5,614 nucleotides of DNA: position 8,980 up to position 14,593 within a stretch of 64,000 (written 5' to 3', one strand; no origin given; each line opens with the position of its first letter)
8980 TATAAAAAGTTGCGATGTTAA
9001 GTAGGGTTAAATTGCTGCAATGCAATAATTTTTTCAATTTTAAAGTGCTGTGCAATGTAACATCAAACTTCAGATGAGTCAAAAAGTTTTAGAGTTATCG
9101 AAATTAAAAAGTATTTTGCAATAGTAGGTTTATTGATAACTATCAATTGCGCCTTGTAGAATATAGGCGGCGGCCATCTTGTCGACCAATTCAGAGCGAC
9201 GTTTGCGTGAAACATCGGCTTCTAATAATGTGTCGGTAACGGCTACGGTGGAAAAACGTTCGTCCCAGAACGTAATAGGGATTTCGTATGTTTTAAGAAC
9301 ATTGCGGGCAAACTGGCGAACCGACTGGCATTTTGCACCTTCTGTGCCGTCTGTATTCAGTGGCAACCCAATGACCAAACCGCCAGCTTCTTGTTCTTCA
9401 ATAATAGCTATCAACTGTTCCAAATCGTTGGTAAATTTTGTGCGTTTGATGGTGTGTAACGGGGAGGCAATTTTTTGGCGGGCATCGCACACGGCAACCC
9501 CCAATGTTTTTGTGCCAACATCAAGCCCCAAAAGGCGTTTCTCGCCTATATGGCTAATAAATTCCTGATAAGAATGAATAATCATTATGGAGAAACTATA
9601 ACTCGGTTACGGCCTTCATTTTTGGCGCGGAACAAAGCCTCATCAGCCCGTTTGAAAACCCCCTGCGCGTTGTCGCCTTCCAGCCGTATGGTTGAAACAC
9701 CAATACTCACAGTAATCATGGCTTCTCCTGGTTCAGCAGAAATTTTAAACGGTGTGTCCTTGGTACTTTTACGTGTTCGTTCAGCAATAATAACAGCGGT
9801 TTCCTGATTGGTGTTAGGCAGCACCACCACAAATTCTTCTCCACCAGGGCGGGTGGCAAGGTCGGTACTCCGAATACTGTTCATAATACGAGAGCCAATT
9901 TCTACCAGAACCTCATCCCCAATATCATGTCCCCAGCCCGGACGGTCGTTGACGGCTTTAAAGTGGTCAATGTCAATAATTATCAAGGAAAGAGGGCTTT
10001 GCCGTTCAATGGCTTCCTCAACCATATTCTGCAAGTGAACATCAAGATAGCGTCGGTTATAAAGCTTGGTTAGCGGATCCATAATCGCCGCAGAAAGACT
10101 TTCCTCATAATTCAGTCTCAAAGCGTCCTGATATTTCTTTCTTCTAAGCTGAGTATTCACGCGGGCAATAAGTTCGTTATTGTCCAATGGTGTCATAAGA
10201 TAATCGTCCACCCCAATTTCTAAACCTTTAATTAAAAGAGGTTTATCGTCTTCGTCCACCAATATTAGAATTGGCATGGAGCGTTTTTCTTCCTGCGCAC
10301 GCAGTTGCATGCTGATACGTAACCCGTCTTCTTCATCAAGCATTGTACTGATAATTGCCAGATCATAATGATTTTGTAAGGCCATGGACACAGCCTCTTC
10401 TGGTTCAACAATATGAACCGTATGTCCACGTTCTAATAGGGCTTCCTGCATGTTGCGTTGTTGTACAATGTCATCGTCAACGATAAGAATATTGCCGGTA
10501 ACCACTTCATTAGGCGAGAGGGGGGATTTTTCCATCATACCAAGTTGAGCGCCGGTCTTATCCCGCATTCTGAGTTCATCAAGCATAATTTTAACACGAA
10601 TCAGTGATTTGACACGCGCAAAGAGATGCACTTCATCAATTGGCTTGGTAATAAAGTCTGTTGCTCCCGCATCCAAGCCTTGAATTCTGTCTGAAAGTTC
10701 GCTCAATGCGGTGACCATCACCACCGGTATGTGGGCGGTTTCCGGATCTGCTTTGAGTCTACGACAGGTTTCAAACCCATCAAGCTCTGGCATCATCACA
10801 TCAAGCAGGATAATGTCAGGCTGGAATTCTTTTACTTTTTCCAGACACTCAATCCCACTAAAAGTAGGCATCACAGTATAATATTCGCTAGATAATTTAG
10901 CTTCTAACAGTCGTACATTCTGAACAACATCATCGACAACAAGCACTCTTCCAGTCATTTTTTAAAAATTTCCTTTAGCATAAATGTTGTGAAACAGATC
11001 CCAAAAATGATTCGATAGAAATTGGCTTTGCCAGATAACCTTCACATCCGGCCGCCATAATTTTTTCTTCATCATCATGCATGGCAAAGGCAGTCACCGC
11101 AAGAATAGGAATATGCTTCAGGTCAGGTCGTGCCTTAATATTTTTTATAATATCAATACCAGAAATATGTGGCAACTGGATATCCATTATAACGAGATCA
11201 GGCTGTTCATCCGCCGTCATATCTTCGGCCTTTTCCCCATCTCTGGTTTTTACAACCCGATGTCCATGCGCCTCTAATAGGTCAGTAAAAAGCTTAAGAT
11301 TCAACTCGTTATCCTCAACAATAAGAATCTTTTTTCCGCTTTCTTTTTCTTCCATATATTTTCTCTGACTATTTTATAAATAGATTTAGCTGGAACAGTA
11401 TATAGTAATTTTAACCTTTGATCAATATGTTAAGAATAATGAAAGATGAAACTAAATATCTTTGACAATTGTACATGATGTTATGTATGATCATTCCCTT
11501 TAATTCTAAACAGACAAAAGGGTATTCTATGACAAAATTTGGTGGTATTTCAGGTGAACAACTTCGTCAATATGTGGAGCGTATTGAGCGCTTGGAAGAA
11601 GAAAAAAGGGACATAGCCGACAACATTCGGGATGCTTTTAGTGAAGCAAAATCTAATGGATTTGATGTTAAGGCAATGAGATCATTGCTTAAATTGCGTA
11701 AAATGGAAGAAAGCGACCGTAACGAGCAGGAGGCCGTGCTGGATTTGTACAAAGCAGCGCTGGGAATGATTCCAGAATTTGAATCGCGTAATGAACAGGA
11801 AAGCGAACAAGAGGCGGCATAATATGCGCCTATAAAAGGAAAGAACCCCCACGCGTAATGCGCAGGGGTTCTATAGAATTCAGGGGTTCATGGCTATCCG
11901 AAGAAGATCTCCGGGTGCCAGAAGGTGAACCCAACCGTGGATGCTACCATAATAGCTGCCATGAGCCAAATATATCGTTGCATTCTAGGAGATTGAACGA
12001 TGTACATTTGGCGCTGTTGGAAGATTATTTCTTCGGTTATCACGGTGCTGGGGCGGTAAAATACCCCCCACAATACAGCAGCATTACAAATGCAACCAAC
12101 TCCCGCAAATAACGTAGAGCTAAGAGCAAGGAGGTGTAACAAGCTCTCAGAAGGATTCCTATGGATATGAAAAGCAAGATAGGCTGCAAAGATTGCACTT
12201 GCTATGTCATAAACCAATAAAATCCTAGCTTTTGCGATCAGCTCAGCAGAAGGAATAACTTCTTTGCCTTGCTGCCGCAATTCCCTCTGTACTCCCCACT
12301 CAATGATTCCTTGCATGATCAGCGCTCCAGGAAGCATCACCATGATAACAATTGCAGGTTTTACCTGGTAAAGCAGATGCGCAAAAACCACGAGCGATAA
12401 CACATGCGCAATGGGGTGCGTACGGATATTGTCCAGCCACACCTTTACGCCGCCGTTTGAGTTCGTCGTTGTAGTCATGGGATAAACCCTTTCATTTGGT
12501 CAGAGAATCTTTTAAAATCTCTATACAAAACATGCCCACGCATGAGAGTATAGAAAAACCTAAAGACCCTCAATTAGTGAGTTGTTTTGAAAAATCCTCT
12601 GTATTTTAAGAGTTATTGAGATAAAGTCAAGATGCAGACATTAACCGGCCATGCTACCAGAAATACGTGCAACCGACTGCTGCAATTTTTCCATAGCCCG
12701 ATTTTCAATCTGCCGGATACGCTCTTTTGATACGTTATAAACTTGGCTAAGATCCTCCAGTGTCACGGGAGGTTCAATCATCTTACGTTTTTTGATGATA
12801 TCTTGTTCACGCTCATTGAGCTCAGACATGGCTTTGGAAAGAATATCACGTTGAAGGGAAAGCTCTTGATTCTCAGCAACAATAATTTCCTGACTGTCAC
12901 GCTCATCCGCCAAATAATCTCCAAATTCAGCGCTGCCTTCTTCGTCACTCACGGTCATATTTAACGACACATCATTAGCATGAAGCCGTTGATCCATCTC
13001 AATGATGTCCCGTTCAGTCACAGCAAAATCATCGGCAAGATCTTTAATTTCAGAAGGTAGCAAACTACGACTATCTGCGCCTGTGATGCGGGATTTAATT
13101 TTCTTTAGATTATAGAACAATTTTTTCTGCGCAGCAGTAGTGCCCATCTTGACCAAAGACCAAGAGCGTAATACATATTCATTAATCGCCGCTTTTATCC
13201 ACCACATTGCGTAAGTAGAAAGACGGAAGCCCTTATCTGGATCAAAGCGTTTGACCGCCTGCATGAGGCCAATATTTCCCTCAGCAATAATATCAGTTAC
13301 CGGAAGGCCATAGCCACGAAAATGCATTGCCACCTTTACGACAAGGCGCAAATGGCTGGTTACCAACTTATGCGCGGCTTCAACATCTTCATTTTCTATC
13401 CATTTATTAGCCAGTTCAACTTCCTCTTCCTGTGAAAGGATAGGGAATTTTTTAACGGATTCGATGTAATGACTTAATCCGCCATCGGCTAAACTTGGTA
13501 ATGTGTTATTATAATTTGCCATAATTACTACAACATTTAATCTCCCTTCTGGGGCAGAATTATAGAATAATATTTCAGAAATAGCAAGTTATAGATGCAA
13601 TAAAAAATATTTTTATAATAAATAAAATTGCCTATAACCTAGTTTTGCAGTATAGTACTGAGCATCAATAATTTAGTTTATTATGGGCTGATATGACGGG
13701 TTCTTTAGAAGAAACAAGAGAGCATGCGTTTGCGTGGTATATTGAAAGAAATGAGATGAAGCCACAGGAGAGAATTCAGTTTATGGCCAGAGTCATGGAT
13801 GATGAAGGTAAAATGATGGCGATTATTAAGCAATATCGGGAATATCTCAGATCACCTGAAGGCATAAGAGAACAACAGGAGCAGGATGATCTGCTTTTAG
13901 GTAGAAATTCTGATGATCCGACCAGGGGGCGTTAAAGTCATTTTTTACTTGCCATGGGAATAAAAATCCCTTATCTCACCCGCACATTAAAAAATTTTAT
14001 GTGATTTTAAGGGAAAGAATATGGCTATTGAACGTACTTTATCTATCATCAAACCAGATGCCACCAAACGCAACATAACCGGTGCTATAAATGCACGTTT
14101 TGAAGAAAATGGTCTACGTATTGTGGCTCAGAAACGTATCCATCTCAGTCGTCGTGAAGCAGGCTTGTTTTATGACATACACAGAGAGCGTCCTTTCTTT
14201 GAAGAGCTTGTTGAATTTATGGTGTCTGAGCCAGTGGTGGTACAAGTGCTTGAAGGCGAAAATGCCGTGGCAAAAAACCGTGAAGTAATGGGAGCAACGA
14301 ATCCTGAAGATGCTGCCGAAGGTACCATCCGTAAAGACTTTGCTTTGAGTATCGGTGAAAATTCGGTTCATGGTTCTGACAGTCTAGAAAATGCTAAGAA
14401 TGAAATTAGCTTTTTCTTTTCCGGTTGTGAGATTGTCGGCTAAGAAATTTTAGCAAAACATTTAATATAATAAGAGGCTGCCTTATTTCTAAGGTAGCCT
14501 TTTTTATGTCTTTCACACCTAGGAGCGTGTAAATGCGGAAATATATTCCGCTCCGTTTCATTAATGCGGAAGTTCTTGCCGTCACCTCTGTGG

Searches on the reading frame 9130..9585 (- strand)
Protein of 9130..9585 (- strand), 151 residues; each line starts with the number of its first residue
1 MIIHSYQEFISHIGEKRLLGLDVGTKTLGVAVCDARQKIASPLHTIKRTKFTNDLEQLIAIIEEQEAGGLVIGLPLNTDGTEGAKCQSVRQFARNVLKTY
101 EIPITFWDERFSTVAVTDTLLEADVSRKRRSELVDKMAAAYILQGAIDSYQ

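Call 65: search_protein_families(library=pfam, proteins=[window:9130-9585:-], max_evalue=0.001)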
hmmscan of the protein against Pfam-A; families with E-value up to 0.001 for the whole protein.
window:9130-9585:- (151 aa): 1 family
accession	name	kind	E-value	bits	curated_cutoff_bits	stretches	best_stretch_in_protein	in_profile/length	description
PF03652.20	RuvX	-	4.2e-44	150.6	29.2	1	17-148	2-133/134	Holliday junction resolvase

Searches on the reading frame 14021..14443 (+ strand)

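Call 65: search_protein_families(library=pfam, proteins=[window:14021-14443:+], max_evalue=0.001)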
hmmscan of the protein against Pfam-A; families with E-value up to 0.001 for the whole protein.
window:14021-14443:+ (140 aa): 1 family
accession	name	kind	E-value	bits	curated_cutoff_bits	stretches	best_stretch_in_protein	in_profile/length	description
PF00334.24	NDK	-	1.3e-54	184.1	27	1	4-137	1-134/135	Nucleoside diphosphate kinase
